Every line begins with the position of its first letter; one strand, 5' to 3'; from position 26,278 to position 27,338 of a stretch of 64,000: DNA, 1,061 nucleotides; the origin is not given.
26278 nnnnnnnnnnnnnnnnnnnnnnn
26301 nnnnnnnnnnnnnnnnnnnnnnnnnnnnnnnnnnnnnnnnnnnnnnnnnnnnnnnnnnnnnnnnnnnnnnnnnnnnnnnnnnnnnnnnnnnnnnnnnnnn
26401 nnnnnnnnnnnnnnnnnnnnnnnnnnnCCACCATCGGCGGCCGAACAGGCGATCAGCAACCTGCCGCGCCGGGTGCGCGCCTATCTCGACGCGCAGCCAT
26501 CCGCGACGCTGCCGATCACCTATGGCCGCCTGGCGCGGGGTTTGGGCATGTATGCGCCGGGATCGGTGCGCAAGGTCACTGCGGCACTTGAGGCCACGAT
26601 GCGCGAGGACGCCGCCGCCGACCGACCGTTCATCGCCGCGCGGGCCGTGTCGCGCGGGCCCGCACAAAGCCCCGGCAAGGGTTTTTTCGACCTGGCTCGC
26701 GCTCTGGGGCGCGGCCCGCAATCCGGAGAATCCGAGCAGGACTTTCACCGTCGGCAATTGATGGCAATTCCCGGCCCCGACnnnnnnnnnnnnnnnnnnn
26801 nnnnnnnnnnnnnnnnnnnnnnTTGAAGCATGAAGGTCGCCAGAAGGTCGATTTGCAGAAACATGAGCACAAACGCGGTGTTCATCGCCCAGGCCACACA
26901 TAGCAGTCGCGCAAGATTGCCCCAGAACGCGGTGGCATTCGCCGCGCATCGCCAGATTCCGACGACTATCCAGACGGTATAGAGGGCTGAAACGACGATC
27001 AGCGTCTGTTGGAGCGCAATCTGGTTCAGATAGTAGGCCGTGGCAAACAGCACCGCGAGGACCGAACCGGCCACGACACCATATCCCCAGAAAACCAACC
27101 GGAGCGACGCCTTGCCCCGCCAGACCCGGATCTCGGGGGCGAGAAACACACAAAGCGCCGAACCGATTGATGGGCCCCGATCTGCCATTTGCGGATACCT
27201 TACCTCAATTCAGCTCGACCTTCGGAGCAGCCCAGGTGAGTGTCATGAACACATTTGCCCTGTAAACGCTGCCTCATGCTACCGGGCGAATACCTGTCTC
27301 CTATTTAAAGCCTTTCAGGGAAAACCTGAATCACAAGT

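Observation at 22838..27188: Candidate uncharacterised Fe-S maturation or repair module under an NsrR-like regulator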

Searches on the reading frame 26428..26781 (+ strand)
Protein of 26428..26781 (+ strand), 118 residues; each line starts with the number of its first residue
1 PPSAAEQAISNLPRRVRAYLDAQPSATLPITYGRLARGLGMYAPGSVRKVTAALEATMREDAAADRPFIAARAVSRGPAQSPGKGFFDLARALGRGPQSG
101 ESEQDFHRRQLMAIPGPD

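Call 14: search_protein_families(library=pfam, max_evalue=10, proteins=[window:26428-26781:+])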
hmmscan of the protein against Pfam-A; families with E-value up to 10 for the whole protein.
seq(118 aa): 1 family
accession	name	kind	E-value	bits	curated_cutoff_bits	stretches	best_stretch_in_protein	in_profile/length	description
PF01035.26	DNA_binding_1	-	0.17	12.2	27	1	30-56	19-43/81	6-O-methylguanine DNA methyltransferase, DNA binding domain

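Call 48: search_protein_representatives(alignment_id=A3)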
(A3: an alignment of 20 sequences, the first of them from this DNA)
Query: 20 sequences, 118 profile positions. Proteins with E-value up to 0.001 (for the whole library): 897; up to 1e-10: 272; up to 1e-30: 20. The best 150 are listed.
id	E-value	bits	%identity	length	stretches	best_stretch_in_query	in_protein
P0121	5.0e-46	171.6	-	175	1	4-117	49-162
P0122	1.1e-45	170.4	-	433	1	3-115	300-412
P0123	2.5e-45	169.3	-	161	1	3-114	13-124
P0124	2.8e-45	169.1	-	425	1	4-115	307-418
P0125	4.2e-45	168.6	-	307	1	7-115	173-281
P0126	1.4e-43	163.6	-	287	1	3-114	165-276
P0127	7.8e-43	161.2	-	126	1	7-114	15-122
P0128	7.6e-41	154.8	-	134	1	4-116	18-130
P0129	9.0e-41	154.6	-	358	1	5-115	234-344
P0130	8.3e-38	145.0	-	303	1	3-115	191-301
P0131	2.5e-37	143.5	-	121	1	6-112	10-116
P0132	5.0e-36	139.3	-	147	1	3-109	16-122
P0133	2.7e-35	136.9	-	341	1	5-115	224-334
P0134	7.7e-35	135.5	-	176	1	9-115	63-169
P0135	2.4e-34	133.9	-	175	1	6-112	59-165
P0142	8.6e-27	109.5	-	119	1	6-112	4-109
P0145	6.3e-26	106.7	-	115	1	6-107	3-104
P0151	7.7e-25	103.2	-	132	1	5-113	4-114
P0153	1.4e-24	102.3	-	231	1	6-115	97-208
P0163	6.0e-23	97.1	-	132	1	6-114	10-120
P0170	8.8e-22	93.3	-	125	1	7-114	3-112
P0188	2.9e-20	88.5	-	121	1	9-114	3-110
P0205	2.7e-18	82.1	-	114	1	12-113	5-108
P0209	4.6e-18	81.4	-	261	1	6-102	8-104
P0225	2.3e-17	79.1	-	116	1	12-112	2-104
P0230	3.9e-17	78.4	-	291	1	11-115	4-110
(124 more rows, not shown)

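Call 49: search_protein_families(library=pfam, max_evalue=0.01, proteins=[P0142, P0145, P0151, P0163, P0170, P0188, P0205, P0225, P0209, P0230])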
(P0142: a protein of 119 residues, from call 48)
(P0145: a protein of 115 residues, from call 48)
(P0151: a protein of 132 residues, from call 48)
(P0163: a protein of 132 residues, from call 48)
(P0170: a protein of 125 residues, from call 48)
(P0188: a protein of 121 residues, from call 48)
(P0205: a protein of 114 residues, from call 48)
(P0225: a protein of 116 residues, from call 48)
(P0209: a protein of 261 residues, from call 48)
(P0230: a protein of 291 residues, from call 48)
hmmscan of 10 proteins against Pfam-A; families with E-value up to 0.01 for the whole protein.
P0142 (119 aa): 5 families
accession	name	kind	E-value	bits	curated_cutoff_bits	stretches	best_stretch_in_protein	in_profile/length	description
PF20432.4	Xre-like-HTH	-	0.00063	20.4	25.8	1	20-49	21-43/63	Antitoxin Xre-like helix-turn-helix domain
PF13404.12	HTH_AsnC-type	-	0.00079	19.6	27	1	28-49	18-39/42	AsnC-type helix-turn-helix domain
PF13412.12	HTH_24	-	0.0043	17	21.9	0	28-49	18-39/48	Winged helix-turn-helix DNA-binding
PF19916.4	VMAP-M0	-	0.0046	17.9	25.9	1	13-64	8-59/104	vWA-MoxR associated protein middle region 0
PF13545.12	HTH_Crp_2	-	0.0047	17.3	27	0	23-53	18-47/70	Crp-like helix-turn-helix domain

P0145 (115 aa): 0 families

P0151 (132 aa): 0 families

P0163 (132 aa): 0 families

P0170 (125 aa): 0 families

P0188 (121 aa): 1 family
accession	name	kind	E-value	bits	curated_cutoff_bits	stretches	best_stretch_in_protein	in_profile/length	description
PF23275.1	TPR_23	-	0.0015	18.9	27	1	5-57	20-72/234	ESX-1 secretion-associated protein EspA-like, TPR repeats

P0205 (114 aa): 0 families

P0225 (116 aa): 0 families

P0209 (261 aa): 1 family
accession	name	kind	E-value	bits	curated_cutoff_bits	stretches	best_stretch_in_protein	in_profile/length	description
PF11697.13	DUF3293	-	4.9e-18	66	25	1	167-240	1-73/73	Protein of unknown function (DUF3293)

P0230 (291 aa): 4 families
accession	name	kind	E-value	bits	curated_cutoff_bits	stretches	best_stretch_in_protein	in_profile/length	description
PF00583.31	Acetyltransf_1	-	2.8e-14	53.8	20.7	1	153-249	17-115/116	Acetyltransferase (GNAT) family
PF13508.13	Acetyltransf_7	-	1.2e-11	45.3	27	1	172-249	3-81/84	Acetyltransferase (GNAT) domain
PF13673.13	Acetyltransf_10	-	3.4e-08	33.9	23.6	1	174-253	34-110/128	Acetyltransferase (GNAT) domain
PF08445.16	FR47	-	2.5e-07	31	22.1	1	192-254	20-81/86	FR47-like protein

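Call 55: predict_structure(alignment_id=A4)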
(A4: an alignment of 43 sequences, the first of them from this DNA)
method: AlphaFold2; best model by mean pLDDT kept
length: 118 residues; sequences in the alignment: 43
mean_pLDDT: 94.6   pTM: 0.87
mean pLDDT of the five models: 94.6, 94.5, 94.1, 93.8, 93.0
residues with pLDDT >= 90: 103; 70-90: 14; 50-70: 1; < 50: 0
segments of 3 or more residues with pLDDT < 50: none
pLDDT, mean of each block of 10 residues (from residue 1): 83 97 95 97 94 98 98 93 96 97 97 88
secondary structure, 60 per line:
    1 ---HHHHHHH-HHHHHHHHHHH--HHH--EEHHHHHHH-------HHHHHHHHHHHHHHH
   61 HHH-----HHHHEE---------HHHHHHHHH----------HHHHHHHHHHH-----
elements in order: H4-10 H12-22 H32-38 H46-63 H69-72 H84-92 H103-113

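Call 59: fold_search(model_id=the predicted structure, library=pdb)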
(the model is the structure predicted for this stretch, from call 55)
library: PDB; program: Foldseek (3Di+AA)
matches with E <= 10: 47; with E <= 0.001: 0
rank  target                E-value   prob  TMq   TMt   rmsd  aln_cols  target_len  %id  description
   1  4wxd                  4.7e-01  0.84  0.46  0.35   5.2       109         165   16  Crystal structure of Mycobacterium tuberculosis OGT-R37K (released 2015-11-04)
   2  3gva_A                5.2e-01  0.92  0.51  0.55   3.9       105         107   18  Crystal Structure Analysis of S. Pombe ATL (released 2009-06-09)
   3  1mgt                  5.5e-01  0.60  0.40  0.29   9.9       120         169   16  CRYSTAL STRUCTURE OF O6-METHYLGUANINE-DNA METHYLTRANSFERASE FROM HYPERTHERMOPHILIC ARCHAEON PYROCOCCUS KODAKARAENSIS STR (released 2000-01-07)
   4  4bhb                  5.8e-01  0.72  0.43  0.33   6.0       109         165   19  Crystal structure of Mycobacterium tuberculosis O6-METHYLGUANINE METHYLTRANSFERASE (released 2013-04-17)
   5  4bhc                  7.2e-01  0.63  0.43  0.32   6.4       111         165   19  CRYSTAL STRUCTURE OF THE M. TUBERCULOSIS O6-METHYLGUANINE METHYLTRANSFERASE R37L VARIANT (released 2013-04-17)
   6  3kzy_A                1.1e+00  0.66  0.45  0.34   5.7       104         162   17  Crystal structure of SNAP-tag (released 2010-12-15)
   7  4zyh                  1.3e+00  0.63  0.42  0.34   6.0       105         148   18  Crystal structure of Sulfolobus solfataricus O6-methylguanine methyltransferase C119L variant (released 2015-08-12)
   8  3l00                  1.3e+00  0.60  0.45  0.35   5.7       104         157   17  Crystal structure of benzylated SNAP-tag (released 2010-12-15)
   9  4wx9_A                1.3e+00  0.35  0.38  0.28   9.2       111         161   18  Crystal structure of Mycobacterium tuberculosis OGT in complex with DNA (released 2015-11-04)
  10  2kif_MODEL_1_A        1.5e+00  0.44  0.44  0.50   6.3        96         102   19  Solution NMR structure of an O6-methylguanine DNA methyltransferase family protein from Vibrio parahaemolyticu (released 2009-06-30)
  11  3kzz                  1.8e+00  0.54  0.47  0.36   5.2       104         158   18  Crystal structure of SNAP-tag bound to its substrate benzylguanine (released 2010-12-15)
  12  1qnt                  2.3e+00  0.51  0.45  0.33   4.9        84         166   21  X-ray structure of human O6alkylguanine-DNA alkyltransferase (released 1999-12-16)
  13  8f2r_B                2.4e+00  0.09  0.24  0.16  11.4       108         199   15  Human CCC complex (released 2023-05-24)
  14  4zyg_B                2.6e+00  0.33  0.39  0.32   5.6        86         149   22  Crystal structure of methylated Sulfolobus solfataricus O6-methylguanine methyltransferase (released 2015-08-12)
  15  7ngg                  2.6e+00  0.10  0.31  0.21  15.6       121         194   16  Mycobacterium tuberculosis transcriptional regulator EthR with bound inhibitory compound (released 2022-02-23)
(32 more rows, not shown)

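Call 79: search_solved_structures(query=A4, max_evalue=10, show_alignments=4)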
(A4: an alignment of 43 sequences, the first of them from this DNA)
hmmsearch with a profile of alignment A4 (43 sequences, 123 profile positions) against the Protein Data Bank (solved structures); distinct sequences matched with E-value up to 10: 1.
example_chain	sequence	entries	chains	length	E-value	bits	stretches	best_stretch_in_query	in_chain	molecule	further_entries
1mgt_A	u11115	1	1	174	0.1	15.9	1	10-41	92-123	PROTEIN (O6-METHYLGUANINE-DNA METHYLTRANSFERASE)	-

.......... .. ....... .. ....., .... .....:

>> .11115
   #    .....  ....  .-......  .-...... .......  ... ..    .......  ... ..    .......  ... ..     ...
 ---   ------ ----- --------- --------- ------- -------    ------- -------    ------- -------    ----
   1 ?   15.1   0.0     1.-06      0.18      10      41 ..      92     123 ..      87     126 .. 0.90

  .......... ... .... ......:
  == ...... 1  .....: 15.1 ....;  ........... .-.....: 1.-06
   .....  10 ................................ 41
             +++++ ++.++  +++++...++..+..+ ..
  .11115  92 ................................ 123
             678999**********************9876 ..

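Call 86: find_encoding_contigs(protein=P0163, flank=5000, max_places=5)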
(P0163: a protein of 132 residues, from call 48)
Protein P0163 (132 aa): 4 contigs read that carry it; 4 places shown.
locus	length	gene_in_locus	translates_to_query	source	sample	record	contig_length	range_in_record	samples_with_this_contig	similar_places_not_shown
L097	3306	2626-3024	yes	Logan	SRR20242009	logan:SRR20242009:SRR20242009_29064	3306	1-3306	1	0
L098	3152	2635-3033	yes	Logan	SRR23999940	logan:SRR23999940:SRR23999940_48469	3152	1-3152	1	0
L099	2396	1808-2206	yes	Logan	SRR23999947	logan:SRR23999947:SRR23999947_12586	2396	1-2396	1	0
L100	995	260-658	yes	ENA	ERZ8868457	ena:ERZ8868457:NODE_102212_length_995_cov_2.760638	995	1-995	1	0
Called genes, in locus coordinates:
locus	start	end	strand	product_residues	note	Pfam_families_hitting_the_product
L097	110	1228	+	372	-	PF00924:MS_channel_2nd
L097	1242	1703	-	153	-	PF07332:Phage_holin_3_6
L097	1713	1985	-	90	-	-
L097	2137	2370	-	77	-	-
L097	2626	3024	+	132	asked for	-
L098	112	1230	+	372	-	PF00924:MS_channel_2nd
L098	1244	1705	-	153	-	PF07332:Phage_holin_3_6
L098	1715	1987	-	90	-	-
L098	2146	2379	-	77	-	-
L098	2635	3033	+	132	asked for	-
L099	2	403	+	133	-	?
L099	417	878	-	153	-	PF07332:Phage_holin_3_6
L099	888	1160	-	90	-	-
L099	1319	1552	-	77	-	-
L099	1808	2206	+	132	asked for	-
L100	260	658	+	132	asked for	-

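Call 87: find_encoding_contigs(protein=P0153, flank=6000, max_places=4)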
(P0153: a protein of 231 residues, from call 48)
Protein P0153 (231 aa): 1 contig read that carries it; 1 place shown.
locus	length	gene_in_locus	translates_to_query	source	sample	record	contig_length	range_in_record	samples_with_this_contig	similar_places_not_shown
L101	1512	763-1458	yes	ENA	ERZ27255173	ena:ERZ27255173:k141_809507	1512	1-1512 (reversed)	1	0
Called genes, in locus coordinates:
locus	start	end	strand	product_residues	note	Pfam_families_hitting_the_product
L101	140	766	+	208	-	PF12802:MarR_2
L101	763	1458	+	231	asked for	PF20132:DUF6522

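Call 88: find_encoding_contigs(protein=P0142, flank=6000, max_places=4)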
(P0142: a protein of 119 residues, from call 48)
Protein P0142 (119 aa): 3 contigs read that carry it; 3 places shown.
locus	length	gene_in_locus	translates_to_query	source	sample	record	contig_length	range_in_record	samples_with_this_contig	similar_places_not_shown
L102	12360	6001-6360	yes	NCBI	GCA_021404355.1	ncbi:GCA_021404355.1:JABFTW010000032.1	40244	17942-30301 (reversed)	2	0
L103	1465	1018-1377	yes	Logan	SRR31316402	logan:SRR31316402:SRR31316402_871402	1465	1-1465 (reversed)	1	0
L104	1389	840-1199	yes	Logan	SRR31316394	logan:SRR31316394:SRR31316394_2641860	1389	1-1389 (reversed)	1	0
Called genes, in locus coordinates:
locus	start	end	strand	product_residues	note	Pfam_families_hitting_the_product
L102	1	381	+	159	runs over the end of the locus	PF12277:DUF3618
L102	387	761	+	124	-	PF04234:CopC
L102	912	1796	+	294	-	PF05239:PRC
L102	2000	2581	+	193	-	PF05239:PRC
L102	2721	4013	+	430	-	PF05343:Peptidase_M42, PF04389:Peptidase_M28 (weak), PF01546:Peptidase_M20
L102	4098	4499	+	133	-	PF04234:CopC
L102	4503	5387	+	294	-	PF05425:CopD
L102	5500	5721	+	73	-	PF11903:ParD_like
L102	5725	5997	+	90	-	PF15781:ParE-like_toxin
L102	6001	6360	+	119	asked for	-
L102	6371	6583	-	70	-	PF12843:QSregVF_b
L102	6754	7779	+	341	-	PF00106:adh_short, PF13561:adh_short_C2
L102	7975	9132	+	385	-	PF08874:DUF1835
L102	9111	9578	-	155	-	PF00210:Ferritin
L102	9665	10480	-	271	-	PF00005:ABC_tran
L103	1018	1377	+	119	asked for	-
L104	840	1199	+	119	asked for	-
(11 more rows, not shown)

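Call 89: find_encoding_contigs(protein=P0151, flank=6000, max_places=4)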
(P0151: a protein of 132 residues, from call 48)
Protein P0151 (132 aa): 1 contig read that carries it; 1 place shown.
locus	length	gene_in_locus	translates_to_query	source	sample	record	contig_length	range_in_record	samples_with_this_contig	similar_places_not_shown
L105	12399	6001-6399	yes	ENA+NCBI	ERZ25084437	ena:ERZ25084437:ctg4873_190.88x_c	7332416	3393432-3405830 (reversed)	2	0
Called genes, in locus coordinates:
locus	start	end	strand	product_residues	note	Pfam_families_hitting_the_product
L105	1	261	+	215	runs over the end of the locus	PF00583:Acetyltransf_1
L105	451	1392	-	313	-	-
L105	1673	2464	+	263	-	PF00881:Nitroreductase, PF28600:Nitroreductase_C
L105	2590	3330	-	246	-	PF06271:RDD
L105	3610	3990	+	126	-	PF00581:Rhodanese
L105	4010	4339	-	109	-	PF12797:Fer4_2 (faint), PF12837:Fer4_6 (faint), PF13237:Fer4_10 (faint), PF13183:Fer4_8 (faint), PF12838:Fer4_7 (weak), PF13187:Fer4_9 (weak), PF00037:Fer4 (weak), PF11953:DUF3470, +1 more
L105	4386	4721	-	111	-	PF00462:Glutaredoxin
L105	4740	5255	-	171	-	PF02082:Rrf2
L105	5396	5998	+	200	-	PF12802:MarR_2, PF22381:Staph_reg_Sar_Rot (weak), PF01047:MarR (weak), PF13463:HTH_27 (weak)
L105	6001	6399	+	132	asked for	-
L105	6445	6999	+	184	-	PF08712:Nfu_N, PF01106:NifU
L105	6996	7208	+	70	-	-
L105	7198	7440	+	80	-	PF10276:zf-CHCC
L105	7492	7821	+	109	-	PF00581:Rhodanese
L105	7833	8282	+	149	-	PF01894:YjbQ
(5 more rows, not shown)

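Call 93: find_encoding_contigs(protein=P0170, flank=4000, max_places=2)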
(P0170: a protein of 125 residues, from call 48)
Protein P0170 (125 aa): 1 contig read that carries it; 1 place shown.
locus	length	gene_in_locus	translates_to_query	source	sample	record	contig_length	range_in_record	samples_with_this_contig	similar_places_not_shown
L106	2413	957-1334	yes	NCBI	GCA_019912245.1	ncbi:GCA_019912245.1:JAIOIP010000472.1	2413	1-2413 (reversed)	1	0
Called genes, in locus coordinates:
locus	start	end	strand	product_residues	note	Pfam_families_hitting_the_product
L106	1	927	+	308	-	PF00582:Usp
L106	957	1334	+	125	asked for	-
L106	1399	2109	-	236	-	PF13505:OMP_b-brl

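Call 94: find_encoding_contigs(protein=P0188, flank=4000, max_places=2)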
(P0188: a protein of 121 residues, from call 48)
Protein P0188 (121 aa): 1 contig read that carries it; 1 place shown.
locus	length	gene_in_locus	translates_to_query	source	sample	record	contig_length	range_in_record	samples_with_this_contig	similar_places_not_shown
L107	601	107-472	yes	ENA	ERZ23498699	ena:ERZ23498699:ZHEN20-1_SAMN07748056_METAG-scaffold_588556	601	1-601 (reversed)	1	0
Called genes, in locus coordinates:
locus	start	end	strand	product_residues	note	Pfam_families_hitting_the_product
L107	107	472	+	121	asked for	-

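Call 95: find_encoding_contigs(protein=P0205, flank=4000, max_places=2)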
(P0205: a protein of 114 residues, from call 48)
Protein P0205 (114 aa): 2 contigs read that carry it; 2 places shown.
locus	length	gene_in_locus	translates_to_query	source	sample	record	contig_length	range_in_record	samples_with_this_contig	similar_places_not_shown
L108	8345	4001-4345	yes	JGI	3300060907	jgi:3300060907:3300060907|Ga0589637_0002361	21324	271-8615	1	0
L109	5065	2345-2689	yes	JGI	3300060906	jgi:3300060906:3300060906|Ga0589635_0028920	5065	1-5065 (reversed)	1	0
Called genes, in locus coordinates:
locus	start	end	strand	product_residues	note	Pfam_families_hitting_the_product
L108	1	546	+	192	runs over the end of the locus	PF09335:VTT_dom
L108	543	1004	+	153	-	PF02600:DsbB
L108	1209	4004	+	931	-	PF00521:DNA_topoisoIV, PF03989:DNA_gyraseA_C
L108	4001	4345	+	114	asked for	-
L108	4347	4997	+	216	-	-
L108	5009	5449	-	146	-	-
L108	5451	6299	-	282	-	PF00398:RrnaAD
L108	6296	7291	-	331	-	PF04166:PdxA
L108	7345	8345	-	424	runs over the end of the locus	-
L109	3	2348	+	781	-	?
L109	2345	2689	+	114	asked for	-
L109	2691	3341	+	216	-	-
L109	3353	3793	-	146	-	-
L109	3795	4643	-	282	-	PF00398:RrnaAD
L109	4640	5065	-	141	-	?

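Call 96: find_encoding_contigs(protein=P0225, flank=4000, max_places=2)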
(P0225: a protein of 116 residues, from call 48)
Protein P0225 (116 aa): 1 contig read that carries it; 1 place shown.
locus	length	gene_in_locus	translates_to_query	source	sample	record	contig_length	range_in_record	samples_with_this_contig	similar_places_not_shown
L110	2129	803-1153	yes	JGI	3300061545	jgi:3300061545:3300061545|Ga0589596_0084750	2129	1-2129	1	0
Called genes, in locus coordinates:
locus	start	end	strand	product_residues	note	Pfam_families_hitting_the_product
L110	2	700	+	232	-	?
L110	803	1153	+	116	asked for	-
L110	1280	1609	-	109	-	PF00462:Glutaredoxin (weak), PF03960:ArsC (weak)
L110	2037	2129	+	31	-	?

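Call 97: find_encoding_contigs(protein=P0145, flank=4000, max_places=2)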
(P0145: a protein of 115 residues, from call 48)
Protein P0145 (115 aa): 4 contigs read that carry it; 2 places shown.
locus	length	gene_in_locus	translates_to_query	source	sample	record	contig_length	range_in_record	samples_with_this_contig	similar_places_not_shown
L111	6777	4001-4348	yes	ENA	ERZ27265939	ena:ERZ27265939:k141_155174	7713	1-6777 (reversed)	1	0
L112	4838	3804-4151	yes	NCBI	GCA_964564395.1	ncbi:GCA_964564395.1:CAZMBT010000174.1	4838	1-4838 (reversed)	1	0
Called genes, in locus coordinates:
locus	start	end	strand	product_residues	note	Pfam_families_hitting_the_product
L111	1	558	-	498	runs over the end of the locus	?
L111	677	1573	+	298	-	PF02517:Rce1-like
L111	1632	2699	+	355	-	PF17848:Zn_ribbon_ACC, PF01039:Carboxyl_trans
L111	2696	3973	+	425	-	PF08245:Mur_ligase_M (faint), PF02875:Mur_ligase_C, PF27239:FOL3_C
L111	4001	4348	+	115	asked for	-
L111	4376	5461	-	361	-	PF03969:AFG1_ATPase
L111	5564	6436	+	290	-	PF09347:DUF1989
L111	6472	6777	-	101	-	?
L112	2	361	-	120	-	?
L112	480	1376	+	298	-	PF02517:Rce1-like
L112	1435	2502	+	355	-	PF17848:Zn_ribbon_ACC, PF01039:Carboxyl_trans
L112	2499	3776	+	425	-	PF08245:Mur_ligase_M (faint), PF02875:Mur_ligase_C, PF27239:FOL3_C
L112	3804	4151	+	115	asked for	-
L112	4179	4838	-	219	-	?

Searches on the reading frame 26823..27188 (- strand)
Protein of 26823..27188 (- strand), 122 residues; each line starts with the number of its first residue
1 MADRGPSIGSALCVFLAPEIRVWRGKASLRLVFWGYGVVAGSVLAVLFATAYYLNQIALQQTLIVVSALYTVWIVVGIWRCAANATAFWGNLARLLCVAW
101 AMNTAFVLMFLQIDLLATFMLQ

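Call 3: search_protein_families(library=pfam, max_evalue=0.01, proteins=[window:26823-27188:-])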
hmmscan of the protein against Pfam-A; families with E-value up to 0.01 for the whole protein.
seq(122 aa): 0 families

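Call 4: search_protein_families(library=ncbifam, max_evalue=0.01, proteins=[window:26823-27188:-])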
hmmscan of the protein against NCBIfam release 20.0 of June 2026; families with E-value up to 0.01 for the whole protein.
seq(122 aa): 0 families
